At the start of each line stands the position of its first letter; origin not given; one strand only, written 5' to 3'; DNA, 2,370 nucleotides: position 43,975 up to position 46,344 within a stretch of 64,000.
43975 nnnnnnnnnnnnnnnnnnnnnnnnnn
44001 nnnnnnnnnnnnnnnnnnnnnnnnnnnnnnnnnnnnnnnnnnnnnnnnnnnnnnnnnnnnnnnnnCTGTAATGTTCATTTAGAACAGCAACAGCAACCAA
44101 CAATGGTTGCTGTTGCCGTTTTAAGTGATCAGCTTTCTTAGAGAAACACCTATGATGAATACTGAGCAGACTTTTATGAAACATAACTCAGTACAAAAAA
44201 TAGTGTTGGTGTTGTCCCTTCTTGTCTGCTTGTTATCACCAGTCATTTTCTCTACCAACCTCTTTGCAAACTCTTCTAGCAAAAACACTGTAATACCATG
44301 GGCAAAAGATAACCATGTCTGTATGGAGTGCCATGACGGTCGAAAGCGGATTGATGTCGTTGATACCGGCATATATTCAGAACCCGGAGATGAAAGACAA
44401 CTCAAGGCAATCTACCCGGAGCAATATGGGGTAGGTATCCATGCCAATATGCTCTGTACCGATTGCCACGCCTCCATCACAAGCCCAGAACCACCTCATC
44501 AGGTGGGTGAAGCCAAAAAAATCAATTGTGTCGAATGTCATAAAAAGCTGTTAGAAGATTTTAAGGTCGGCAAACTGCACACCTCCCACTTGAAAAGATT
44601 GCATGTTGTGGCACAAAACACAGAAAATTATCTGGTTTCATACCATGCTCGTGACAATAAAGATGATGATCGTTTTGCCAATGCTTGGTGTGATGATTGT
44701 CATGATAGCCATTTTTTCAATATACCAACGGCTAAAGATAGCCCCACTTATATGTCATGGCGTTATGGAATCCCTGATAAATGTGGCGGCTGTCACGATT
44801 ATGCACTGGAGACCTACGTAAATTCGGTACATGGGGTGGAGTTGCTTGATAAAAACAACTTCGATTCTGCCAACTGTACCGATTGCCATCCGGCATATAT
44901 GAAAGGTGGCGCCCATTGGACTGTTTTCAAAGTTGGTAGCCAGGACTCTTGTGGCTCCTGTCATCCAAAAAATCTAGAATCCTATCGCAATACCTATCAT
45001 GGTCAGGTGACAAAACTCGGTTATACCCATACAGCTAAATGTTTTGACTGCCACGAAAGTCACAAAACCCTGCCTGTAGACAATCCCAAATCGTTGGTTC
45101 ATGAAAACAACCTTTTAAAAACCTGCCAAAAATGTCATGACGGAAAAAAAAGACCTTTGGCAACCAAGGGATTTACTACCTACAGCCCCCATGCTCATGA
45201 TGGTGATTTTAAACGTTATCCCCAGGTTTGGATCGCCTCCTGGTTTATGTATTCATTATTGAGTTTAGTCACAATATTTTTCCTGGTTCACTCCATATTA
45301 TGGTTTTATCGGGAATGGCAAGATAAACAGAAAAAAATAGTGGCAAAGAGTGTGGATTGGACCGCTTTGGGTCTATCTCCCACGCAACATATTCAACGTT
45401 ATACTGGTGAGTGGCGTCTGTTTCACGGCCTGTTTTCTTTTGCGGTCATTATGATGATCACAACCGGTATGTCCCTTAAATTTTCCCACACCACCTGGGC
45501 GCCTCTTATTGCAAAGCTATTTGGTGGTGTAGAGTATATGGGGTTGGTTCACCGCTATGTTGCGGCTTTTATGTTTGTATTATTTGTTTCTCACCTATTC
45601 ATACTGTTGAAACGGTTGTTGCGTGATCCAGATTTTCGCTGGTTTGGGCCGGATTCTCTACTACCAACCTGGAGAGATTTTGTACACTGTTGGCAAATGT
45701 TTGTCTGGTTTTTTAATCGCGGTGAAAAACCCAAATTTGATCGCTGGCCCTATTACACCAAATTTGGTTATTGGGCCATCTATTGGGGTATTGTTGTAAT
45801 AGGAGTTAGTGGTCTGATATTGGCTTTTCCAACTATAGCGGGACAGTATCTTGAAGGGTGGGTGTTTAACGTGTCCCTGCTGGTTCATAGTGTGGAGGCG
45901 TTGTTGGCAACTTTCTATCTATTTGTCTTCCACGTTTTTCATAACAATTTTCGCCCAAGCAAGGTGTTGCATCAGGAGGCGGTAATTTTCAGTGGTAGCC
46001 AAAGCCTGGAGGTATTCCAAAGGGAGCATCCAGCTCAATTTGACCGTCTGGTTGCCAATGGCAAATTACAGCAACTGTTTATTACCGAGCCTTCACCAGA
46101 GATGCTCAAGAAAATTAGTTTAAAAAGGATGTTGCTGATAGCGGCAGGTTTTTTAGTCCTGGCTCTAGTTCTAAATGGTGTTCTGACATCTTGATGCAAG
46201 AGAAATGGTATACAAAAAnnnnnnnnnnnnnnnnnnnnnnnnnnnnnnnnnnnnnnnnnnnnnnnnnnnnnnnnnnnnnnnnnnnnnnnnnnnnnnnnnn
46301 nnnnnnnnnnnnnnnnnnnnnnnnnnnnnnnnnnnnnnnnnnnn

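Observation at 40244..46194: Complete four-gene extracellular electron transfer module: monoheme c, decaheme MtrA/MtoA-like, MtrB/MtoB-like barrel and a CbcL-like inner-membrane partner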

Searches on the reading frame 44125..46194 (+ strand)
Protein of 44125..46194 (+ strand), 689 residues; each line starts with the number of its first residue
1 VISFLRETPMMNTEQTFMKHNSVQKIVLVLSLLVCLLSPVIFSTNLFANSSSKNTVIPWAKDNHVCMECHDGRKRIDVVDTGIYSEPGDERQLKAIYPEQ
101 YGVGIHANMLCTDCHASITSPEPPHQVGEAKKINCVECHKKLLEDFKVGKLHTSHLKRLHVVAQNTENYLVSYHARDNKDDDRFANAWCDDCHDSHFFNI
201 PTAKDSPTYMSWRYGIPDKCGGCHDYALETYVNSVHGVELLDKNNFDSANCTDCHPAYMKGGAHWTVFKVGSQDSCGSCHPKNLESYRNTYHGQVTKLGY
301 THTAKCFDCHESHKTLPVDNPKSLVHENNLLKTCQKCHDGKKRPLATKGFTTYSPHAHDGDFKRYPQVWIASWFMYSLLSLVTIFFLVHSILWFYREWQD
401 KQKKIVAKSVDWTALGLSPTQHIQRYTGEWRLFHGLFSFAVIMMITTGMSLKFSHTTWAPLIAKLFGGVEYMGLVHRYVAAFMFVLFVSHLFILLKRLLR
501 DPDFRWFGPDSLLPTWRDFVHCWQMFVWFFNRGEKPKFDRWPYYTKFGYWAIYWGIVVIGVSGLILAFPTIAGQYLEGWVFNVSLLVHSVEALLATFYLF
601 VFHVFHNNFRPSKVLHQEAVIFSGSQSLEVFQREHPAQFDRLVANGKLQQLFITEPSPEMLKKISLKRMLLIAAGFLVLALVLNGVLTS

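Call 4: search_protein_families(library=pfam, proteins=[window:44125-46194:+], max_evalue=0.01)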
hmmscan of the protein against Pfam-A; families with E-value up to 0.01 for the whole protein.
window:44125-46194:+ (689 aa): 5 families
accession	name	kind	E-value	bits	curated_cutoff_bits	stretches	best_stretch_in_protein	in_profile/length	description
PF01292.26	Ni_hydr_CYTB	-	8.5e-14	52.2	30.1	2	379-500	47-168/179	Prokaryotic cytochrome b561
PF14522.11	Cytochrome_C7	-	1.1e-13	51.3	24.8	2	185-255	12-66/67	Cytochrome c7 and related cytochrome c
PF09699.15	Paired_CXXCH_1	-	3.4e-11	43.1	20.6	1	304-342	7-40/41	Doubled CXXCH motif (Paired_CXXCH_1)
PF14537.11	Cytochrom_c3_2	-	2.2e-07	31.7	25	0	250-339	8-79/79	Cytochrome c3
PF02085.21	Cytochrom_CIII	-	0.00094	19.9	22.9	0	301-344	44-88/101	Class III cytochrome C family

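Call 5: search_protein_families(library=ncbifam, proteins=[window:44125-46194:+], max_evalue=0.01)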
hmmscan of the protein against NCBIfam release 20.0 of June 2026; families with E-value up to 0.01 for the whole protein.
window:44125-46194:+ (689 aa): 6 families
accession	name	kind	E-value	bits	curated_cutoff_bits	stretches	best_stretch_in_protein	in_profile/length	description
TIGR04257.1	nanowire_3heme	domain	6.7e-09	35.8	40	1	236-282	11-60/75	c(7)-type cytochrome triheme domain-containing protein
TIGR01583.1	formate-DH-gamm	equivalog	0.00057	19.9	115.85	1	423-607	2-169/204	formate dehydrogenase subunit gamma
TIGR01905.1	paired_CXXCH_1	subfamily_domain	0.00077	19.3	25.2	0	111-141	9-38/41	doubled CXXCH domain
NF040967.1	cytc_ExtN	equivalog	0.0025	16.7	200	1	103-204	33-129/415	selenite/tellurite reduction operon c-type cytochrome ExtN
NF040968.1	FeS_ExtO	equivalog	0.0025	16.7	200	1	103-204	33-129/416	selenite/tellurite reduction operon b-type cytochrome iron-sulfur cluster-binding subunit ExtO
NF008659.0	PRK11659.1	equivalog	0.0091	15.7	184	0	23-193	8-132/188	cytochrome c nitrite reductase pentaheme subunit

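Call 12: find_homologous_proteins(query=window:44125-46194:+, max_evalue=1e-10)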
Query window:44125-46194:+ (689 aa): 2479 proteins with E <= 1e-10 among 7218 candidates; the best 120 are listed.
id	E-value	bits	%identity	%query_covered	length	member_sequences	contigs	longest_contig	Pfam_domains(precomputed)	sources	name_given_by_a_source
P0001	0.0e+0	1621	100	98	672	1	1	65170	PF09699.16,PF14537.12,PF01292.27,PF14522.12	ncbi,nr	ncbi:MAG: cytochrome b/b6 domain-containing protein [Magnetococcales bacterium]|nr:cytochrome b/b6 d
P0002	2.2e-235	801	52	95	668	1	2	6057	PF09699.16,PF14537.12,PF01292.27,PF14522.12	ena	-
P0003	5.6e-233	793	52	91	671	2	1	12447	PF09699.16,PF14537.12,PF01292.27,PF14522.12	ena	-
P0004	7.8e-222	757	51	91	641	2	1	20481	PF09699.16,PF14537.12,PF01292.27,PF14522.12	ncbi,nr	ncbi:MAG: cytochrome C [Magnetococcales bacterium]|nr:cytochrome C [Magnetococcales bacterium]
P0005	3.6e-221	754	49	87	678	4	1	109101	PF09699.16,PF14537.12,PF14522.12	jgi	-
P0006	2.1e-220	752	48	94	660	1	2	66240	PF09699.16,PF14537.12,PF01292.27,PF14522.12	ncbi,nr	ncbi:MAG: cytochrome C [Magnetococcales bacterium]|nr:cytochrome C [Magnetococcales bacterium] MBF01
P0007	3.3e-220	751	50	91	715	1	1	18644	PF09699.16,PF14537.12,PF01292.27,PF14522.12,PF22113.2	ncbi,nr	ncbi:MAG: cytochrome b/b6 domain-containing protein [Magnetococcales bacterium]|nr:cytochrome b/b6 d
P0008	4.7e-215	734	48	93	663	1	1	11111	PF09699.16,PF14537.12,PF01292.27,PF14522.12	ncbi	-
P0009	1.9e-214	732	49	91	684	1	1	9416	PF09699.16,PF14537.12,PF14522.12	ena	-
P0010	9.2e-211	720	48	95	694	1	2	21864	PF09699.16,PF14537.12,PF01292.27,PF14522.12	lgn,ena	-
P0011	2.1e-210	719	46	96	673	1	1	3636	PF09699.16,PF14537.12,PF01292.27,PF14522.12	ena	-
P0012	2.5e-208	712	50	87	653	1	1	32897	PF09699.16,PF14537.12,PF01292.27,PF14522.12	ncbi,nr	ncbi:MAG: cytochrome b/b6 domain-containing protein [Magnetococcales bacterium]|nr:cytochrome b/b6 d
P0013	1.2e-206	706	46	93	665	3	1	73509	PF14537.12,PF01292.27,PF14522.12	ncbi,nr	ncbi:MAG: cytochrome b/b6 domain-containing protein [Magnetococcales bacterium]|nr:cytochrome b/b6 d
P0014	1.5e-206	706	49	90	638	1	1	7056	PF09699.16,PF14537.12,PF01292.27,PF14522.12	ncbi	ncbi:MAG: cytochrome b/b6 domain-containing protein [Magnetococcus sp. YQC-5]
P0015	1.1e-205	703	45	96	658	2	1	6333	PF09699.16,PF14537.12,PF02085.22,PF14522.12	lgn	-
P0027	1.1e-201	690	50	86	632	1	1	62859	PF09699.16,PF14537.12,PF01292.27,PF14522.12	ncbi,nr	ncbi:MAG: cytochrome C [Magnetococcales bacterium]|nr:cytochrome C [Magnetococcales bacterium]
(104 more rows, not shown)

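Call 15: find_related_loci(query=A1, collection=genome_contigs, flank=7000)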
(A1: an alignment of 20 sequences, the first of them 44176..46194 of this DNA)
Query A1 (672 aa) in genome_contigs; peptide patterns used: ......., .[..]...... (x = any residue, [..] = any of these).
600 stretches matched a pattern (row limit reached: there are more); 589 encode a relative of the query (tblastn E <= 1e-3); the best 80 are kept; 80 distinct loci.
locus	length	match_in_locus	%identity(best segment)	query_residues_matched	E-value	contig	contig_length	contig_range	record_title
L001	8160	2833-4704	47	45-672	0e+0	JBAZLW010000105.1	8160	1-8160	MAG: Hydrogenophilaceae bacterium isolate SO_2017_LW4_24 scaffold_16958_c1_LW137-91_2017, whole genome shotgun sequence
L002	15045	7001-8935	47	14-672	0e+0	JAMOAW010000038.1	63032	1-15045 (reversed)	MAG: Magnetococcus sp. DMHC-6 scaffold_489, whole genome shotgun sequence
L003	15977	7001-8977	44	7-672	0e+0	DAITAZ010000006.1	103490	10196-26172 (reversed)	MAG TPA_asm: Rhodocyclaceae bacterium isolate CTOTU46448 NODE_42_length_103490_cov_13.729134, whole genome shotgun seque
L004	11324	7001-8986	44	5-668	0e+0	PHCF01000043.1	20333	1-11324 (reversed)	MAG: Betaproteobacteria bacterium HGW-Betaproteobacteria-6 bjp_ig2103_scaffold_1268, whole genome shotgun sequence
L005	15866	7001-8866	45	45-672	0e+0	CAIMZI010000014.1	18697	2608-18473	MAG: uncultured beta proteobacterium isolate Ki1-2-7m_bin-791 genome assembly, contig: bin-791:014/134, whole genome sho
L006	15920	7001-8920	46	12-656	0e+0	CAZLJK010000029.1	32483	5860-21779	MAG TPA_asm: uncultured Sulfuricella sp. isolate SRP062349_co5_237 genome assembly, contig: NODE_332_length_32483_cov_49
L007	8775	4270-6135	45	45-668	0e+0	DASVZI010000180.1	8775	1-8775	MAG TPA_asm: Rhodocyclaceae bacterium isolate SMAG_U2624 k141_242684, whole genome shotgun sequence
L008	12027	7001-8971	43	16-672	0e+0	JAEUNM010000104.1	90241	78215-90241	MAG: Rhodocyclaceae bacterium isolate new MAG-173 k141_2076376, whole genome shotgun sequence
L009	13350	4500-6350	44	46-668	0e+0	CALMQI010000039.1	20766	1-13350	MAG TPA_asm: uncultured Burkholderiales bacterium isolate SRR5739202_bin.26_CONCOCT_v1.1_MAG genome assembly, contig: ER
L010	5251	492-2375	45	45-672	0e+0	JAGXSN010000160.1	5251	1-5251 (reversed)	MAG: Sulfuritalea sp. isolate CROMO_A_203 c_000000565877, whole genome shotgun sequence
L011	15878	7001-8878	44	45-671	0e+0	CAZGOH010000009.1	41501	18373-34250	MAG TPA_asm: uncultured Methyloversatilis sp. isolate binchicken_co209_130 genome assembly, contig: NODE_692_length_4150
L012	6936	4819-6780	45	14-670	0e+0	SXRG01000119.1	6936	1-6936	MAG: Burkholderiales bacterium isolate F1-140-MAGs052 F1-140__c485685, whole genome shotgun sequence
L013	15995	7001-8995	41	7-672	0e+0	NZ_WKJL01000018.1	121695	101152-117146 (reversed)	Duganella aquatilis strain FT26W NODE_18_length_121695_cov_25.122187_18, whole genome shotgun sequence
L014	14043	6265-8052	46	45-642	0e+0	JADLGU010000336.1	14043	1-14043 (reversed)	MAG: Rhodocyclaceae bacterium isolate SJ453 c_000001452019, whole genome shotgun sequence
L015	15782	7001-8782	46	45-640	0e+0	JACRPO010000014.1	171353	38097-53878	MAG: Burkholderiales bacterium isolate NC_groundwater_1989_Pr3_S-0.65um_71_12 SR2-18-Sp65_coassembly_scaffold_283920, wh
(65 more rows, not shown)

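Call 21: search_solved_structures(query=window:44176-46194:+, max_evalue=0.01)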
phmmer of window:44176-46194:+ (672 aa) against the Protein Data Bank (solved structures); distinct sequences matched with E-value up to 0.01: 1.
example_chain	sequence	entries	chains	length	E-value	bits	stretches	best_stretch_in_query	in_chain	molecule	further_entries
28pb_A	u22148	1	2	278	0.0047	18.3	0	82-135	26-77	Cytochrome c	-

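Call 30: find_encoding_contigs(protein=P0001, flank=6000, max_places=2)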
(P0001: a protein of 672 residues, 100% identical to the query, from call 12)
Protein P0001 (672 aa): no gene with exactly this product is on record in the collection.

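Call 31: find_encoding_contigs(protein=P0006, flank=7000, max_places=2)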
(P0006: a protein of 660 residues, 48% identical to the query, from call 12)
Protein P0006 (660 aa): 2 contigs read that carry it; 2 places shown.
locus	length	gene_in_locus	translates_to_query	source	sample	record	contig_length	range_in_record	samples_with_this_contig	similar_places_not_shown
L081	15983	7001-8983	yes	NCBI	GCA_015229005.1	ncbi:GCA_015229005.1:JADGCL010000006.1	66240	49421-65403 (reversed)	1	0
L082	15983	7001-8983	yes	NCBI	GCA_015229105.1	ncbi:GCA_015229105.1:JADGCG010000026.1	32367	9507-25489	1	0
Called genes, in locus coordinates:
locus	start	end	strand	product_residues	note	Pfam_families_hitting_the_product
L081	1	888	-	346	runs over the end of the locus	PF03193:RsgA_GTPase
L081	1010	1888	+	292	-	PF03328:HpcH_HpaI, PF15617:C-C_Bond_Lyase (weak)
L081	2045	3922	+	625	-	PF00990:GGDEF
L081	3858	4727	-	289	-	PF01790:LGT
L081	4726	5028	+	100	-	-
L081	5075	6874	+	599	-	PF00989:PAS, PF13188:PAS_8 (weak), PF13426:PAS_9, PF01590:GAF (weak), PF13185:GAF_2, PF00990:GGDEF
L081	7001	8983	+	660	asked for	PF14522:Cytochrome_C7 (faint), PF09699:Paired_CXXCH_1 (faint), PF14537:Cytochrom_c3_2 (faint), PF01292:Ni_hydr_CYTB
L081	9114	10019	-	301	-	-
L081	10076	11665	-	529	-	-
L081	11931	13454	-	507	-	PF13541:ChlI, PF01078:Mg_chelatase, PF07728:AAA_5 (faint), PF00493:MCM (weak), PF13335:Mg_chelatase_C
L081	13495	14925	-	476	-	PF00171:Aldedh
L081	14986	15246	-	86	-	PF04380:BMFP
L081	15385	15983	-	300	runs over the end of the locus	PF01136:Peptidase_U32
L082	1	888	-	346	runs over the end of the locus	PF03193:RsgA_GTPase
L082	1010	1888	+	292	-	PF03328:HpcH_HpaI, PF15617:C-C_Bond_Lyase (weak)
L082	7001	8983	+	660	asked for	PF14522:Cytochrome_C7 (faint), PF09699:Paired_CXXCH_1 (faint), PF14537:Cytochrom_c3_2 (faint), PF01292:Ni_hydr_CYTB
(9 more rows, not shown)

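Call 32: find_encoding_contigs(protein=P0013, flank=7000, max_places=2)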
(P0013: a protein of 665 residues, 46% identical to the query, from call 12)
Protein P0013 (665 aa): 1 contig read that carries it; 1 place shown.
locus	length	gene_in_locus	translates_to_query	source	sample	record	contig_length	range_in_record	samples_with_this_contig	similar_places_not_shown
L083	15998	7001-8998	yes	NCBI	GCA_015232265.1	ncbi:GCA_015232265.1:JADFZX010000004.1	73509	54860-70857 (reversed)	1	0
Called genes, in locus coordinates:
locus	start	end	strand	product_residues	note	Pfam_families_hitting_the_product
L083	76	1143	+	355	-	PF00155:Aminotran_1_2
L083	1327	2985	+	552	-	PF00672:HAMP, PF00989:PAS (weak), PF13426:PAS_9 (weak), PF00990:GGDEF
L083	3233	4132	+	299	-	PF14522:Cytochrome_C7 (faint), PF14537:Cytochrom_c3_2 (faint), PF22113:Mtrc-MtrF_II-IV_dom (faint), PF22678:Cytochrom_c_NrfB-like, PF09699:Paired_CXXCH_1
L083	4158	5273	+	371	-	PF11854:MtrB_PioB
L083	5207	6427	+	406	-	PF11854:MtrB_PioB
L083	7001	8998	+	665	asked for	PF14522:Cytochrome_C7 (faint), PF14537:Cytochrom_c3_2 (faint), PF01292:Ni_hydr_CYTB (weak)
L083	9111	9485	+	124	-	PF00034:Cytochrom_C (weak)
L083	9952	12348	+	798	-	PF00672:HAMP, PF00015:MCPsignal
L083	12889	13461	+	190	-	PF01292:Ni_hydr_CYTB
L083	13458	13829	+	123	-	PF09086:DUF1924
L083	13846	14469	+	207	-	PF09626:DHC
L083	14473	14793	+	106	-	-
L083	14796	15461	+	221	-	PF00072:Response_reg, PF00486:Trans_reg_C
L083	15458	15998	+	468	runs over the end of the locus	PF26769:HAMP_PhoQ, PF02518:HATPase_c, PF14501:HATPase_c_5 (weak), PF13581:HATPase_c_2 (faint)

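Call 33: find_encoding_contigs(protein=P0004, flank=7000, max_places=1)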
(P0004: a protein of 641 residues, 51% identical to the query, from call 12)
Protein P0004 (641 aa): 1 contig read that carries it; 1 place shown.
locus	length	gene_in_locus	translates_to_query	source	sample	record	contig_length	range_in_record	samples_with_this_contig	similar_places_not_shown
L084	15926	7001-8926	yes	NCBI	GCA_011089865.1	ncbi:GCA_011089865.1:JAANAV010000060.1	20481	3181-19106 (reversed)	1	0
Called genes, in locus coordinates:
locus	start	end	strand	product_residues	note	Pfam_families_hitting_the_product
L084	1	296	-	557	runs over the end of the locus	?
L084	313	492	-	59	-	-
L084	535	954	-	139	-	PF05168:HEPN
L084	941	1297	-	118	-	PF01909:NTP_transf_2, PF18765:Polbeta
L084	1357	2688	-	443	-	PF13546:DDE_5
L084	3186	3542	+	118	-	PF00034:Cytochrom_C (weak)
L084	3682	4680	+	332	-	PF14537:Cytochrom_c3_2 (faint), PF22113:Mtrc-MtrF_II-IV_dom (faint), PF14522:Cytochrome_C7 (faint), PF22678:Cytochrom_c_NrfB-like, PF09699:Paired_CXXCH_1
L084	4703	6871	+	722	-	PF11854:MtrB_PioB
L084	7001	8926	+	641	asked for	PF09699:Paired_CXXCH_1 (faint), PF14537:Cytochrom_c3_2 (faint), PF14522:Cytochrome_C7 (weak), PF01292:Ni_hydr_CYTB (faint)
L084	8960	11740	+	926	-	PF12729:4HB_MCP_1, PF00672:HAMP, PF00015:MCPsignal, PF13682:CZB, PF01814:Hemerythrin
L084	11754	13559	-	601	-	PF00270:DEAD, PF00271:Helicase_C, PF16124:RecQ_Zn_bind, PF09382:RQC, PF00570:HRDC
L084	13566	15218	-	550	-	PF04348:LppC, PF13458:Peripla_BP_6, PF01094:ANF_receptor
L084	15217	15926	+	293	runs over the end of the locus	PF00590:TP_methylase, PF23016:RsmI_C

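Call 34: find_encoding_contigs(protein=P0007, flank=7000, max_places=1)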
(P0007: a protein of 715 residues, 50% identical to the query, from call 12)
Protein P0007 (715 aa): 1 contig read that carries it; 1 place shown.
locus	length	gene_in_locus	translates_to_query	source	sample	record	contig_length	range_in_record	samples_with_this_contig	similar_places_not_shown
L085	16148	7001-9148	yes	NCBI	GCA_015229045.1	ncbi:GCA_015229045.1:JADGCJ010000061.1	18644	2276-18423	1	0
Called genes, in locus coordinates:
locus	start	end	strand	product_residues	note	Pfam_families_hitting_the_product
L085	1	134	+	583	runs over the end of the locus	PF00654:Voltage_CLC, PF00571:CBS (weak)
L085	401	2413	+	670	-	PF00580:UvrD-helicase, PF13604:AAA_30 (faint), PF01443:Viral_helicase1 (faint), PF13245:AAA_19, PF13361:UvrD_C, PF13538:UvrD_C_2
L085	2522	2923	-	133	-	PF07798:CCDC90-like (weak)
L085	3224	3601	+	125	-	PF00034:Cytochrom_C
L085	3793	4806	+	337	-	PF22113:Mtrc-MtrF_II-IV_dom (faint), PF14537:Cytochrom_c3_2 (faint), PF14522:Cytochrome_C7 (faint), PF22678:Cytochrom_c_NrfB-like, PF09699:Paired_CXXCH_1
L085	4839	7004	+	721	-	PF11854:MtrB_PioB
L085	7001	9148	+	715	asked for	PF14522:Cytochrome_C7 (faint), PF14537:Cytochrom_c3_2 (faint), PF09699:Paired_CXXCH_1 (faint), PF22113:Mtrc-MtrF_II-IV_dom (weak), PF01292:Ni_hydr_CYTB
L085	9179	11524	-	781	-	PF12729:4HB_MCP_1 (weak), PF00672:HAMP (weak), PF04108:ATG17_like (weak), PF00015:MCPsignal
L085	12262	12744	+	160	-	PF02915:Rubrerythrin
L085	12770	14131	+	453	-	PF13524:Glyco_trans_1_2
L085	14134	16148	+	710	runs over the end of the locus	PF01553:Acyltransferase (faint), PF00501:AMP-binding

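Call 35: find_encoding_contigs(protein=P0027, flank=7000, max_places=1)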
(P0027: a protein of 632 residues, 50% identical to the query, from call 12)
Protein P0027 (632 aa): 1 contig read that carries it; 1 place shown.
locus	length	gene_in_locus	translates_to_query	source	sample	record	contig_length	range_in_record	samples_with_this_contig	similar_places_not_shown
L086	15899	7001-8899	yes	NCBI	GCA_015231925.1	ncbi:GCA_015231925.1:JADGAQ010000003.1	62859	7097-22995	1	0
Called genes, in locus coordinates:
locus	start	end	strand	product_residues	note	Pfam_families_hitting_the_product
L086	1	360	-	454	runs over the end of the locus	PF18588:WcbI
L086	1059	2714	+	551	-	PF00672:HAMP, PF00989:PAS (weak), PF13426:PAS_9 (faint), PF00990:GGDEF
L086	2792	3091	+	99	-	PF00034:Cytochrom_C (weak)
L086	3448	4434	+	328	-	PF14537:Cytochrom_c3_2 (faint), PF22113:Mtrc-MtrF_II-IV_dom (faint), PF14522:Cytochrome_C7 (faint), PF22678:Cytochrom_c_NrfB-like, PF09699:Paired_CXXCH_1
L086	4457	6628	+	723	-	PF11854:MtrB_PioB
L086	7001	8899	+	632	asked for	PF09699:Paired_CXXCH_1 (faint), PF14522:Cytochrome_C7 (faint), PF14537:Cytochrom_c3_2 (faint), PF01292:Ni_hydr_CYTB (weak)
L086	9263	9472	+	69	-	-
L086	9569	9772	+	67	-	-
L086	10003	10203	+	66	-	PF13470:PIN_3 (weak)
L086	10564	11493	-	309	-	PF16537:T2SSB, PF13650:Asp_protease_2, PF13975:gag-asp_proteas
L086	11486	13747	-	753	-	PF02861:Clp_N, PF00004:AAA, PF23569:NBD_SMAX1 (weak), PF17871:AAA_lid_9, PF00004:AAA, PF07724:AAA_2, PF07728:AAA_5, PF10431:ClpB_D2-small, +7 more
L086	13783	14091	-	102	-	PF02617:ClpS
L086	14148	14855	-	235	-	PF13489:Methyltransf_23, PF08241:Methyltransf_11, PF08242:Methyltransf_12, PF13649:Methyltransf_25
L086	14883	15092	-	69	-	-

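Call 36: find_encoding_contigs(protein=P0012, flank=7000, max_places=1)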
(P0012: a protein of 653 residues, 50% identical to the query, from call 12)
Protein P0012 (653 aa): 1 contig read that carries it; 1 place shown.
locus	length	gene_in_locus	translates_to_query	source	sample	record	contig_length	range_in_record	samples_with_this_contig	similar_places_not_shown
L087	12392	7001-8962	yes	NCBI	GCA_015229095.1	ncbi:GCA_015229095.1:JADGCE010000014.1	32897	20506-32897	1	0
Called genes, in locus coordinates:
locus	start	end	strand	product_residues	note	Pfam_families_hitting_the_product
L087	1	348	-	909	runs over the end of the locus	PF13510:Fer2_4, PF10588:NADH-G_4Fe-4S_3, PF12838:Fer4_7, PF14697:Fer4_21 (weak), PF22117:Fer4_Nqo3 (weak), PF04879:Molybdop_Fe4S4, PF00384:Molybdopterin, PF01568:Molydop_binding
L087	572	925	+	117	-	PF02820:MBT (faint), PF11717:Tudor-knot (weak), PF22732:MSL3_chromo-like (faint), PF11717:Tudor-knot (weak)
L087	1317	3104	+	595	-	PF08448:PAS_4 (faint), PF00672:HAMP, PF00989:PAS (weak), PF00990:GGDEF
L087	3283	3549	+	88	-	PF00034:Cytochrom_C (weak)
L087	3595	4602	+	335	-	PF14537:Cytochrom_c3_2 (faint), PF22113:Mtrc-MtrF_II-IV_dom (faint), PF14522:Cytochrome_C7 (faint), PF22678:Cytochrom_c_NrfB-like, PF09699:Paired_CXXCH_1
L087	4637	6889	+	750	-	PF11854:MtrB_PioB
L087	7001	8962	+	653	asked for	PF09699:Paired_CXXCH_1 (faint), PF14522:Cytochrome_C7 (faint), PF14537:Cytochrom_c3_2 (faint), PF01292:Ni_hydr_CYTB (faint)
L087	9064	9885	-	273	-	PF03883:H2O2_YaaD, PF21818:DUF6884 (weak)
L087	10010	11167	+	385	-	PF04307:YdjM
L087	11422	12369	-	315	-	-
